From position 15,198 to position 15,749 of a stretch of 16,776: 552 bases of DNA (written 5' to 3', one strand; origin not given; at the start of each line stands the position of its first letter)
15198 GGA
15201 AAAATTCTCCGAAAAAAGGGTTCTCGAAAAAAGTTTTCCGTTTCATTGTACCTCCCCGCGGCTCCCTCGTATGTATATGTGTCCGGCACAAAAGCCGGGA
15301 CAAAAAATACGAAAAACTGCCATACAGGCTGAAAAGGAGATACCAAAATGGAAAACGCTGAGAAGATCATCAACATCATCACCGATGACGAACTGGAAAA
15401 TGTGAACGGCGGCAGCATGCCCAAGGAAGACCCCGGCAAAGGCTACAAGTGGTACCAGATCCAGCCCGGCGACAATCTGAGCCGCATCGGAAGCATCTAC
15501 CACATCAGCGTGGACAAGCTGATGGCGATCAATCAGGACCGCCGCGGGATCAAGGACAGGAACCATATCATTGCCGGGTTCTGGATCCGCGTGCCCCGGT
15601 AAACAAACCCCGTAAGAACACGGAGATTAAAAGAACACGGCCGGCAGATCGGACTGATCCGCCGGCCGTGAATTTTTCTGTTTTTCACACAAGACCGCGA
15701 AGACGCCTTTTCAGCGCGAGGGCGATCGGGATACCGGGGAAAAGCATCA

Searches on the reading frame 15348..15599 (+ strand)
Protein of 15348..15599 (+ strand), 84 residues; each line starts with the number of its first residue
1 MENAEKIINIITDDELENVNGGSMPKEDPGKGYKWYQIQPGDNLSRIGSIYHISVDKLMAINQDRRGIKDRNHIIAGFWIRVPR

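Call 5: search_protein_families(library=pfam, proteins=[window:15348-15599:+], max_evalue=1)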
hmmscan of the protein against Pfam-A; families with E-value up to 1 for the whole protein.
window:15348-15599:+ (84 aa): 3 families
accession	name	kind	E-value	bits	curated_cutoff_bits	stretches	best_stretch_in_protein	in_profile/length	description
PF01476.26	LysM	-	2e-08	34.5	20.9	1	36-83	1-43/43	LysM domain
PF04369.19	Lactococcin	-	0.019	15.6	23.1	1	9-24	8-23/60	Lactococcin-like family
PF10439.15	Bacteriocin_IIc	-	0.14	12.6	27.1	1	8-22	4-18/59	Bacteriocin class II with double-glycine leader peptide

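Call 7: search_protein_families(library=ncbifam, proteins=[window:15348-15599:+], max_evalue=1)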
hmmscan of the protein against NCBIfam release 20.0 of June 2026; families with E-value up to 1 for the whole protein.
window:15348-15599:+ (84 aa): 8 families
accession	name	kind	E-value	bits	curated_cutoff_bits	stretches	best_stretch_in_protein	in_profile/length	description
NF008399.0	PRK11198.1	equivalog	0.0004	20.8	134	1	3-84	65-147/149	peptidoglycan-binding protein LysM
TIGR02899.1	spore_safA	subfamily_domain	0.0035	17.3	67.85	1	38-83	1-43/44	SafA/ExsA family spore coat assembly protein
NF040979.1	Ve_Ilp_Nterm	equivalog_domain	0.011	14.1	1125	1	31-84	86-139/550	inverse autotransporter adhesin Ilp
TIGR03949.1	bact_IIb_cerein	subfamily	0.014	15.2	21.5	1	10-25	3-18/45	class IIb bacteriocin, lactobin A/cerein 7B family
NF008050.0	PRK10783.1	equivalog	0.021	13.2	508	1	3-64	314-374/457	murein transglycosylase D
NF038034.1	lactGbeta_entB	subfamily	0.023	14.9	37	1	11-35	1-18/38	lactococcin G-beta/enterocin 1071B family bacteriocin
TIGR01847.1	bacteriocin_sig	domain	0.025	15.2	15.7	1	9-22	2-15/15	bacteriocin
NF042931.1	SAG1386_EF1546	equivalog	0.051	13.7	80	1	32-65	108-141/158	SAG1386/EF1546 family surface-associated protein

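Call 74: search_protein_families(library=phrogs, proteins=[window:15348-15599:+], max_evalue=0.01)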
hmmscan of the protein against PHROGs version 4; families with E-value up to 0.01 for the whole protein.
window:15348-15599:+ (84 aa): 3 families
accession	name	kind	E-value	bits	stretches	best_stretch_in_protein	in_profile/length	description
phrog_4602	-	other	0.00064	20.7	1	32-82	33-79/220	transglycosylase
phrog_291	-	lysis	0.00083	19.2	1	3-82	406-474/509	endolysin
phrog_1274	-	lysis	0.0028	18.5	1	36-63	26-53/70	lysM motif protein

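Call 75: search_protein_families(library=padloc, proteins=[window:15348-15599:+], max_evalue=0.01)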
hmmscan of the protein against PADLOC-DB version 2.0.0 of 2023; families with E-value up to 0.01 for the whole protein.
window:15348-15599:+ (84 aa): 0 families
